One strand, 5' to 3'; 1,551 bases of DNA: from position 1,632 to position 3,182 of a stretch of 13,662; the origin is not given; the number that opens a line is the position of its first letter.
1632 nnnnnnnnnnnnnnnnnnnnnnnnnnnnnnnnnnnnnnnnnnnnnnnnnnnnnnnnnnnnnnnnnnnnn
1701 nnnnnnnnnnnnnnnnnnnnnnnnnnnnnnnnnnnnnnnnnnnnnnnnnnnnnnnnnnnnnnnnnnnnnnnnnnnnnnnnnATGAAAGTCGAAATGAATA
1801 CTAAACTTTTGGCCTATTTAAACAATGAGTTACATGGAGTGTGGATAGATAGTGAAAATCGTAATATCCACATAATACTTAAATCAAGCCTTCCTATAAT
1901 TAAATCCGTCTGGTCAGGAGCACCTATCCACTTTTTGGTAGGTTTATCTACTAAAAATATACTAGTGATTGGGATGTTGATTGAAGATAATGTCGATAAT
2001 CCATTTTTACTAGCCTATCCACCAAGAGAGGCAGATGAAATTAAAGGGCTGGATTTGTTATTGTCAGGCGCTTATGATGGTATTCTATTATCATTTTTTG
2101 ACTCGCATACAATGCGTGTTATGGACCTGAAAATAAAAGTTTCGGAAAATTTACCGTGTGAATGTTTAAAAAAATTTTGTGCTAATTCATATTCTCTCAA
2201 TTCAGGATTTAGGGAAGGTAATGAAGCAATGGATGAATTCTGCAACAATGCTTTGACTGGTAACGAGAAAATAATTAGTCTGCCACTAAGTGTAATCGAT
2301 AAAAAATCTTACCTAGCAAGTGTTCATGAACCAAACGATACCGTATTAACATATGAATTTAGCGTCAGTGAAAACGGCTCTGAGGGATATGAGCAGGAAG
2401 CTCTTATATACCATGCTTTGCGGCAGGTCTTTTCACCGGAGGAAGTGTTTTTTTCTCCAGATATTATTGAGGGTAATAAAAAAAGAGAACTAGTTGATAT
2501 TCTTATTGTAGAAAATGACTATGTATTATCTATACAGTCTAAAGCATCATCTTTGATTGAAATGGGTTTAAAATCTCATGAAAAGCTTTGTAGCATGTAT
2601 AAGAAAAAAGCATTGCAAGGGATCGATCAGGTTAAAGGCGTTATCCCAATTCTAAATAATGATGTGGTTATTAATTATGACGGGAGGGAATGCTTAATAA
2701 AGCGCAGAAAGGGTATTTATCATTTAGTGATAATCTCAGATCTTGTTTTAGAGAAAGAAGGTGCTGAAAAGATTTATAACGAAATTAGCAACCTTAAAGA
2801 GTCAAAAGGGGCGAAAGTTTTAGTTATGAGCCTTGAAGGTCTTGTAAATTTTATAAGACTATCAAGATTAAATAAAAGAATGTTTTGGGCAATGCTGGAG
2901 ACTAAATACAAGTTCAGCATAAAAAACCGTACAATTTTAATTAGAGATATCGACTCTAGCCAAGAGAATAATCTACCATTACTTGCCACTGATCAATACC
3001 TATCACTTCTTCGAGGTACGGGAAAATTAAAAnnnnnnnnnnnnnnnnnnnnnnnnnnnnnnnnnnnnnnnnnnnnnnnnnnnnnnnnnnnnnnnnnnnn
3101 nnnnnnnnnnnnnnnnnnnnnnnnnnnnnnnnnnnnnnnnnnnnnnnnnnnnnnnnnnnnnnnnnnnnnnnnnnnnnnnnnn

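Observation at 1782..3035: AT-rich 417-aa cargo gene next to the integrase: candidate single-gene defence/abortive-infection nuclease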

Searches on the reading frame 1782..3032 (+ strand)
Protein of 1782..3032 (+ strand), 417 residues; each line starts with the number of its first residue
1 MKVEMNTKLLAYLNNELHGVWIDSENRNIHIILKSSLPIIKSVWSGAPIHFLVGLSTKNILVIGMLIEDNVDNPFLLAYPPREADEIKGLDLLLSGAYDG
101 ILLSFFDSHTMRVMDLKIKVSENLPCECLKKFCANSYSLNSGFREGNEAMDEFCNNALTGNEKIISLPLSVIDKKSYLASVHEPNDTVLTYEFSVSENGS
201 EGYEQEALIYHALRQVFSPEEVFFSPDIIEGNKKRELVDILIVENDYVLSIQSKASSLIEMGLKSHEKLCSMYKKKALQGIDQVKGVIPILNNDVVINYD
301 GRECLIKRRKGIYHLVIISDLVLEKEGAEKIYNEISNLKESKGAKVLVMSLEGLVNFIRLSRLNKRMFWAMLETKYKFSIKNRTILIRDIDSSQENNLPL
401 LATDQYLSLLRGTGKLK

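Call 3: search_protein_families(library=pfam, proteins=[window:1782-3032:+], max_evalue=10)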
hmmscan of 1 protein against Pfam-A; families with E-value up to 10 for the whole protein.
window:1782-3032:+ (417 aa): 0 families

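Call 4: search_protein_families(library=padloc, proteins=[window:1782-3032:+], max_evalue=10)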
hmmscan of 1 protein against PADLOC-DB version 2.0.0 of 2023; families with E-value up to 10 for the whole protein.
window:1782-3032:+ (417 aa): 0 families

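Call 5: search_protein_families(library=phrogs, proteins=[window:1782-3032:+], max_evalue=10)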
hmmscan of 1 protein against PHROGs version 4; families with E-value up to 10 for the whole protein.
window:1782-3032:+ (417 aa): 4 families
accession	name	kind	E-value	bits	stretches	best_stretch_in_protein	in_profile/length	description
phrog_30399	-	unknown function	2.6e-294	976.3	1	1-417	1-417/417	-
phrog_37133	-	unknown function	0.016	16.3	1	262-301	19-58/79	-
phrog_2438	-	unknown function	0.24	11.6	1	342-391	16-62/326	-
phrog_36770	-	unknown function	2.9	9.4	1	261-307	12-59/99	-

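Call 6: search_protein_families(library=ncbifam, proteins=[window:1782-3032:+], max_evalue=10)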
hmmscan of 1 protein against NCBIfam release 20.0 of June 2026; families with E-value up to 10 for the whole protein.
window:1782-3032:+ (417 aa): 0 families

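Call 9: find_homologous_proteins(query=window:1782-3032:+)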
Query window:1782-3032:+ (417 aa): 13 proteins with E <= 0.001 among 6879 candidates.
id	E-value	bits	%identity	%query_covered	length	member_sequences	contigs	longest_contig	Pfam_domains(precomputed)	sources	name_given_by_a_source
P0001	4.4e-265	897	99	99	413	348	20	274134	-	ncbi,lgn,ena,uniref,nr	ncbi:hypothetical protein KJD42_003551 [Escherichia coli]|uniref:hypothetical protein n=1 Tax=Escher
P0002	5.0e-243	824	91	100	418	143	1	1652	-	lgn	-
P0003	2.2e-225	766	86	99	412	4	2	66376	-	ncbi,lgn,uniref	ncbi:hypothetical protein ABQ366_26470 [Serratia fonticola]|uniref:hypothetical protein n=1 Tax=Serr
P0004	2.8e-225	766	85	100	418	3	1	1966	-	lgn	-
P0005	3.3e-224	762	86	99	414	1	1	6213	-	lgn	-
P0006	7.4e-158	544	61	98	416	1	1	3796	-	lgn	-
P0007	9.9e-157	540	61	98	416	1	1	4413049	-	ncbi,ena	-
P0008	1.5e-153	530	60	98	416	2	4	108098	-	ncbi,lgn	ncbi:TPA: hypothetical protein ACXEV6_003956 [Serratia marcescens]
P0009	1.2e-147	510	58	97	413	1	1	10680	-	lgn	-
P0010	4.7e-145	502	58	98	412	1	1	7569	-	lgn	-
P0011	4.6e-141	488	56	98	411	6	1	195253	-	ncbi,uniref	ncbi:hypothetical protein AB7W15_08910 [Morganella morganii]|uniref:hypothetical protein n=1 Tax=Mor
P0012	1.3e-139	484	55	97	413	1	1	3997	-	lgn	-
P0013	2.1e-138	480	54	98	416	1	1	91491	-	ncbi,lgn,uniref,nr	ncbi:hypothetical protein [Yersinia pseudotuberculosis]|uniref:hypothetical protein n=1 Tax=Yersinia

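Call 13: search_solved_structures(query=A1, max_evalue=10, show_alignments=3)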
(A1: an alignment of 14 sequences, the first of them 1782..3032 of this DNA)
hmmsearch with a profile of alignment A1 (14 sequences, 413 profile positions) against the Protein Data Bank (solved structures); distinct sequences matched with E-value up to 10: 8.
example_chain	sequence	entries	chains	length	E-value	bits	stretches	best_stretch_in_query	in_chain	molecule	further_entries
6zne_A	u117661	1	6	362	1.2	11.3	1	53-94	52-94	Malate dehydrogenase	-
6zn9_C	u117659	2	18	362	1.2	11.2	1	53-94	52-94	Malate dehydrogenase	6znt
6znk_A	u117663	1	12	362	1.2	11.2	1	53-94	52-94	Malate dehydrogenase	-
6znr_A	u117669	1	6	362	1.2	11.2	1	53-94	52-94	Malate dehydrogenase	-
6znu_A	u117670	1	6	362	1.2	11.2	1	53-94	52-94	Malate dehydrogenase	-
9kru_A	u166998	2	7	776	1.9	10.6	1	53-96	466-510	NADP-dependent malic enzyme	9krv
6zng_A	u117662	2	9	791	2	10.5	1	53-94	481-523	NADP-dependent malate dehydrogenase,Malate dehydrogenase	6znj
6tdu_P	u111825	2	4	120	2.2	10.4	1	352-399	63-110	ATPEG4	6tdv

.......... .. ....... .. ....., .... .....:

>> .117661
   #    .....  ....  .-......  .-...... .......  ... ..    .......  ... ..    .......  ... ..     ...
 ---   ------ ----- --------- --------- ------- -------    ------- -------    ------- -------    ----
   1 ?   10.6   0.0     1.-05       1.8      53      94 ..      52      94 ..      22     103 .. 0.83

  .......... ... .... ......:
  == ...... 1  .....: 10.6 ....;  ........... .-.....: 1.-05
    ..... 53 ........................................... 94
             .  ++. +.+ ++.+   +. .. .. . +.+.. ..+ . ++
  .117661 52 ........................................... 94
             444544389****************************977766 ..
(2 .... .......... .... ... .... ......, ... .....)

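Call 16: predict_structure(alignment_id=A1)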
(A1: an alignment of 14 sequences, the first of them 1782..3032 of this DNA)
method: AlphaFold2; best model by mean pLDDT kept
length: 417 residues; sequences in the alignment: 14
mean_pLDDT: 66.5   pTM: 0.46
mean pLDDT of the five models: 66.5, 58.0, 49.4, 49.1, 49.0
residues with pLDDT >= 90: 5; 70-90: 199; 50-70: 134; < 50: 79
segments of 3 or more residues with pLDDT < 50: 1-15, 180-203, 257-263, 387-417
pLDDT, mean of each block of 10 residues (from residue 1): 38 54 84 73 75 79 82 74 78 83 77 80 60 59 68 78 80 70 37 36 58 72 73 65 81 61 58 78 62 59 61 73 73 84 77 64 75 81 56 31 38 42
secondary structure, 60 per line:
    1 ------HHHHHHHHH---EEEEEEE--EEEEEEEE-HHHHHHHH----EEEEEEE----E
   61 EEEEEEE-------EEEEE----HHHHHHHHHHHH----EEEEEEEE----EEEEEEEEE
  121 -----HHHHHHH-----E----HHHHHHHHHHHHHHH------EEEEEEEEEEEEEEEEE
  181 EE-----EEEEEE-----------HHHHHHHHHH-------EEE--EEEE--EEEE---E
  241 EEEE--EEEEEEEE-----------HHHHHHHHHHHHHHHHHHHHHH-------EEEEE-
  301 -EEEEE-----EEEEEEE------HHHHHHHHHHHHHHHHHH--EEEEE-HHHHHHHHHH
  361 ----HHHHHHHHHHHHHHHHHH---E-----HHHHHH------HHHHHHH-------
elements in order: H7-15 E19-25 E28-35 H37-44 E49-55 E60-67 E75-79 H84-95 E100-107 E112-120 H126-132 H143-157 E164-182 E188-193 H205-214 E222-224 E227-230 E233-236 E240-244 E247-254 H266-287 E295-299 E302-306 E312-318 H325-342 E345-349 H351-360 H365-382 H392-397 H404-410

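Call 31: search_protein_representatives(alignment_id=A1)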
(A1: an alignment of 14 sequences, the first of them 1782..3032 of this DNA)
Query: 14 sequences, 413 profile positions. Proteins with E-value up to 0.001 (for the whole library): 225; up to 1e-10: 81; up to 1e-30: 9. The best 150 are listed.
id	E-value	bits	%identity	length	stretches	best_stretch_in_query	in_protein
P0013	1.5e-194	663.1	-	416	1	1-409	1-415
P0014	4.9e-103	361.7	-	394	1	1-398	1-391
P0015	8.3e-61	222.6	-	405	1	5-392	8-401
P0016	4.6e-58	213.6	-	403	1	5-393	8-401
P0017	9.2e-48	179.6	-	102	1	312-412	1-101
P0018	4.4e-41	157.6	-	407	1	4-394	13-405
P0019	6.0e-39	150.6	-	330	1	4-317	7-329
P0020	1.1e-34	136.5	-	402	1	6-393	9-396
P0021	6.8e-33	130.7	-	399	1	8-392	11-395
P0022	2.0e-28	115.9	-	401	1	9-392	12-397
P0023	3.0e-28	115.4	-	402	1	5-393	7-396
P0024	9.2e-28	113.7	-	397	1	7-397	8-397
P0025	2.3e-26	109.2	-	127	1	63-176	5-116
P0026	1.8e-25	106.2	-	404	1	9-393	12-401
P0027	1.3e-24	103.4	-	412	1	8-381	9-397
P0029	2.2e-23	99.3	-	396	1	4-387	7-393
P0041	2.9e-20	89.1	-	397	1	7-392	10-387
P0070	1.0e-13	67.5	-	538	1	7-258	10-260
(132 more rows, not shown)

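Call 34: search_protein_families(library=pfam, alignment_id=A2, max_evalue=0.01)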
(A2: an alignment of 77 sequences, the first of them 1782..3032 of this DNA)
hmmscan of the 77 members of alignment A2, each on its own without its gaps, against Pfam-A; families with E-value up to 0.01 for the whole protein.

A. member 1, window:1782-3032:+ (417 aa): 0 families

B. families by the number of members that match (of 77 scanned): 4 families
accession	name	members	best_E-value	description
PF08378.17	NERD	20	8.8e-06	Nuclease-related domain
PF20533.3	DUF6748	1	0.0044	Domain of unknown function (DUF6748)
PF14676.12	FANCI_S2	1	0.0064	FANCI solenoid 2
PF03830.20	PTSIIB_sorb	1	0.0068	PTS system sorbose subfamily IIB component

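Call 35: search_protein_families(library=padloc, alignment_id=A2, max_evalue=0.01)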
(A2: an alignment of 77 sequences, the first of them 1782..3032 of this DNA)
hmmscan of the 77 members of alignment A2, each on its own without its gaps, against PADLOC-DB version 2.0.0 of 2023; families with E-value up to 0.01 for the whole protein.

A. member 1, window:1782-3032:+ (417 aa): 0 families

B. families by the number of members that match (of 77 scanned): 3 families
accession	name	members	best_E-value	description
PDLC04221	HEC-02B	1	0.0035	-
PDLC02906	NERD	1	0.0052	Viperin-associated NERD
PDLC01344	Cas11e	1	0.0059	CAS-I-E; effector_SS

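Call 37: search_solved_structures(query=A2, max_evalue=10, show_alignments=3)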
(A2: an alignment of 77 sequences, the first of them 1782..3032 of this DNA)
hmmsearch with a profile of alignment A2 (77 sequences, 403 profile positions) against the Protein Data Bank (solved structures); distinct sequences matched with E-value up to 10: 0.

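Call 38: find_homologous_proteins(query=A2, max_evalue=0.00001)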
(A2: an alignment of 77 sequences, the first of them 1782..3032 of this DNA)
Query A2 (77 sequences) (417 aa, profile of the alignment): 14 proteins with E <= 0.00001 among 8000 candidates.
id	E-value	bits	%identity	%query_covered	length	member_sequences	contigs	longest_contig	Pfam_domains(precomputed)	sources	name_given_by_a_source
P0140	1.1e-120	421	23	31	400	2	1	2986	-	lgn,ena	-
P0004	1.0e-101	359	85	100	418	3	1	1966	-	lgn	-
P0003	3.8e-101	357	86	99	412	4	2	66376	-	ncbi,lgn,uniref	ncbi:hypothetical protein ABQ366_26470 [Serratia fonticola]|uniref:hypothetical protein n=1 Tax=Serr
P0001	3.0e-100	354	99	99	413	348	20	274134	-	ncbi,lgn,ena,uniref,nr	ncbi:hypothetical protein KJD42_003551 [Escherichia coli]|uniref:hypothetical protein n=1 Tax=Escher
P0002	1.6e-99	352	91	100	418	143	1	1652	-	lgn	-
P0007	1.6e-97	345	61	98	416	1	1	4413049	-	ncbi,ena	-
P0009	1.8e-97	345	58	97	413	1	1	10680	-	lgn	-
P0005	4.4e-97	344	86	99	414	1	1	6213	-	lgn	-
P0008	1.5e-94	335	60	98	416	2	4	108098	-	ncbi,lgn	ncbi:TPA: hypothetical protein ACXEV6_003956 [Serratia marcescens]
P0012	1.6e-94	335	55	97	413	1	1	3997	-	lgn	-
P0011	2.8e-94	334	56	98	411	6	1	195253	-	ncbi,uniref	ncbi:hypothetical protein AB7W15_08910 [Morganella morganii]|uniref:hypothetical protein n=1 Tax=Mor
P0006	5.4e-94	333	61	98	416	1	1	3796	-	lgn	-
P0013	4.3e-93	330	54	98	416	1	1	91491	-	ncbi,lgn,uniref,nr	ncbi:hypothetical protein [Yersinia pseudotuberculosis]|uniref:hypothetical protein n=1 Tax=Yersinia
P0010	4.4e-93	330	58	98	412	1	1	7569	-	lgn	-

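Call 42: find_encoding_contigs(protein=P0013, flank=8000, max_places=2)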
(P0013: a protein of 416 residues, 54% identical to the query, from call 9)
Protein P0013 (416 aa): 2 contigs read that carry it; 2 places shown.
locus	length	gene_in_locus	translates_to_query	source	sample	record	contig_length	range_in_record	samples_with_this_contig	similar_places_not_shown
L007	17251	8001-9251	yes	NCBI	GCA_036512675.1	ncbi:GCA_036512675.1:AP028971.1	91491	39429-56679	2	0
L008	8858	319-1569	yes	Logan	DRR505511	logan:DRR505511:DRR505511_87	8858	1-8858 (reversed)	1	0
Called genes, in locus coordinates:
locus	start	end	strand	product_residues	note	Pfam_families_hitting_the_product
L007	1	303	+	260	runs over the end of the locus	-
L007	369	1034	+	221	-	PF02517:Rce1-like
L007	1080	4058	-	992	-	PF13700:DUF4158, PF01526:DDE_Tnp_Tn3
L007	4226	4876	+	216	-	PF00239:Resolvase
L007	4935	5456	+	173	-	PF05488:PAAR_motif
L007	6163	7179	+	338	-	-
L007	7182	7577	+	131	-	-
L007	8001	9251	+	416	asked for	-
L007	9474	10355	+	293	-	PF04471:Mrr_cat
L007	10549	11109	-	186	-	PF13091:PLDc_2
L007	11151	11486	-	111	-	PF02316:HTH_Tnp_Mu_1, PF07037:YfeC-like (faint)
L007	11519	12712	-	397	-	PF07690:MFS_1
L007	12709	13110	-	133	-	PF00903:Glyoxalase, PF13669:Glyoxalase_4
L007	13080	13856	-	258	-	-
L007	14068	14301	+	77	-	PF13693:HTH_35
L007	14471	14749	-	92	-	-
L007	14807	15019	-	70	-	-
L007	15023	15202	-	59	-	-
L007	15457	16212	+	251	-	PF05168:HEPN (weak)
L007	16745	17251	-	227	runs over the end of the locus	PF00107:ADH_zinc_N, PF13602:ADH_zinc_N_2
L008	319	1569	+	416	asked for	-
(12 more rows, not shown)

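Call 43: find_encoding_contigs(protein=P0011, flank=8000, max_places=2)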
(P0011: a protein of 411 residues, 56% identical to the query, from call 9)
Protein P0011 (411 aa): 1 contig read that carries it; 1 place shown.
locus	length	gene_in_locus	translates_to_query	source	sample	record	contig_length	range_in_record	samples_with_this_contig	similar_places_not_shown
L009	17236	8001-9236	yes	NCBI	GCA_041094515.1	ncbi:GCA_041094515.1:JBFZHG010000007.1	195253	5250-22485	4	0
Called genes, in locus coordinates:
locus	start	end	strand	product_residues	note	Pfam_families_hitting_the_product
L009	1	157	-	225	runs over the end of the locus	PF06323:Phage_antiter_Q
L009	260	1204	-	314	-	PF06147:DUF968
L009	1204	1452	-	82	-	-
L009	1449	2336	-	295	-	PF13730:HTH_36, PF21984:DnaD_N (weak)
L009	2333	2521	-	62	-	PF13973:DUF4222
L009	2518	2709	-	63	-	-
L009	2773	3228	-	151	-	PF06892:Phage_CP76 (weak)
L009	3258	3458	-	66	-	PF14549:P22_Cro, PF15943:YdaS_toxin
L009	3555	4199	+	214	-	PF01381:HTH_3, PF12844:HTH_19, PF13560:HTH_31 (weak), PF00717:Peptidase_S24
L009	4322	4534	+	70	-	-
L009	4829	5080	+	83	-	PF07825:Exc (weak)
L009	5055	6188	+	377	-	PF09003:Arm-DNA-bind_1, PF00589:Phage_integrase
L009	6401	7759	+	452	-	-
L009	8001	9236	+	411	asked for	-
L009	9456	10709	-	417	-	PF00180:Iso_dh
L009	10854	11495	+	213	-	PF00849:PseudoU_synth_2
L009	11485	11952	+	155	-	PF00293:NUDIX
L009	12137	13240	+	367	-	PF00733:Asn_synthase (faint), PF02540:NAD_synthase, PF02568:ThiI (faint), PF03054:tRNA_Me_trans, PF20259:tRNA_Me_trans_M, PF20258:tRNA_Me_trans_C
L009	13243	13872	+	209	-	PF04356:DUF489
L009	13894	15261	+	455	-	PF00206:Lyase_1, PF08328:ASL_C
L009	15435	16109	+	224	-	PF00072:Response_reg, PF00486:Trans_reg_C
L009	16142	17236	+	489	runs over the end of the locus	PF08918:PhoQ_Sensor, PF00512:HisKA (faint), PF00672:HAMP (faint), PF26769:HAMP_PhoQ, PF02518:HATPase_c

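Call 44: find_encoding_contigs(protein=P0007, flank=8000, max_places=2)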
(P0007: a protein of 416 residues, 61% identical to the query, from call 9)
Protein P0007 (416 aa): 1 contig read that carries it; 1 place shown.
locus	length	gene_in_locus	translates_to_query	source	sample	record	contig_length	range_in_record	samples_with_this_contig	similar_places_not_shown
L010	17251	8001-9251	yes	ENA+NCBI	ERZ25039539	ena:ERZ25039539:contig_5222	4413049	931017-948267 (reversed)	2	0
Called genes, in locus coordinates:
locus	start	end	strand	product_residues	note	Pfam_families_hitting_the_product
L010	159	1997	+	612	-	PF03979:Sigma70_r1_1, PF00140:Sigma70_r1_2, PF04546:Sigma70_ner, PF04542:Sigma70_r2, PF04539:Sigma70_r3, PF04545:Sigma70_r4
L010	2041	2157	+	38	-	-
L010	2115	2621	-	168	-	PF03167:UDG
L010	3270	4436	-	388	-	PF05954:Phage_GPD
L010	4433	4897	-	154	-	PF06995:Phage_P2_GpU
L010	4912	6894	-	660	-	PF04965:GPW_gp25 (weak), PF10145:PhageMin_Tail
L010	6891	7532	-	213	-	PF04717:Phage_base_V, PF18715:Phage_spike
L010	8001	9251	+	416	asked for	-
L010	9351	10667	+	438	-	PF20247:DUF6602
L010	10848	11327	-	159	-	PF05069:Phage_tail_S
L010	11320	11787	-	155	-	PF06891:P2_Phage_GpR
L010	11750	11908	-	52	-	PF23793:LysC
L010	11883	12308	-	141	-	-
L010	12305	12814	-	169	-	PF00959:Phage_lysozyme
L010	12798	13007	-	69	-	-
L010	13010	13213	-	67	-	PF05489:Phage_tail_X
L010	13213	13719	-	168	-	PF05926:Phage_GPL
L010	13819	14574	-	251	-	PF05944:Phage_term_smal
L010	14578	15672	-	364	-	PF05125:Phage_cap_P2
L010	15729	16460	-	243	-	PF05929:Phage_GPO_N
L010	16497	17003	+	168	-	PF04860:Phage_portal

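Call 45: find_encoding_contigs(protein=P0003, flank=8000, max_places=2)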
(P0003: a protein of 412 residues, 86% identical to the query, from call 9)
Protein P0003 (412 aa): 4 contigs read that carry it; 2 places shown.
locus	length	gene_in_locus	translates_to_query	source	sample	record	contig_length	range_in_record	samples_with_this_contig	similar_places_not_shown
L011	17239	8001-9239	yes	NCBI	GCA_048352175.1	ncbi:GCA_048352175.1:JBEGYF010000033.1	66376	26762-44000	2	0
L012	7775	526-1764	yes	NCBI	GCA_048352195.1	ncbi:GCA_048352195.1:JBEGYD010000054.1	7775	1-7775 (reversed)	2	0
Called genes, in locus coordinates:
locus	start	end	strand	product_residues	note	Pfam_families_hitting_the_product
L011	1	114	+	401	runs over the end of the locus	PF07690:MFS_1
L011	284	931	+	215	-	PF13417:GST_N_3, PF13409:GST_N_2, PF04399:Glutaredoxin2_C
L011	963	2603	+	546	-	PF01636:APH (faint), PF03109:ABC1, PF27536:UbiB_helical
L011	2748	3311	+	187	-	PF07273:DUF1439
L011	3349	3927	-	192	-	PF02613:Nitrate_red_del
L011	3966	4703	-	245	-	PF02811:PHP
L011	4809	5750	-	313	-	PF02826:2-Hacid_dh_C, PF03446:NAD_binding_2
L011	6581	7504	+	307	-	PF13737:DDE_Tnp_1_5, PF01609:DDE_Tnp_1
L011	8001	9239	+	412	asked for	-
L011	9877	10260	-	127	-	PF02661:Fic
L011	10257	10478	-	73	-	PF02604:PhdYeFM_antitox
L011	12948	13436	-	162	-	PF07681:DoxX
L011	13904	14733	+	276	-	PF13340:DUF4096, PF01609:DDE_Tnp_1, PF13612:DDE_Tnp_1_3 (weak), PF13586:DDE_Tnp_1_2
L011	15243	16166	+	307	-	PF13737:DDE_Tnp_1_5, PF01609:DDE_Tnp_1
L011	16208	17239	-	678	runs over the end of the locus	-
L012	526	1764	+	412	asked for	-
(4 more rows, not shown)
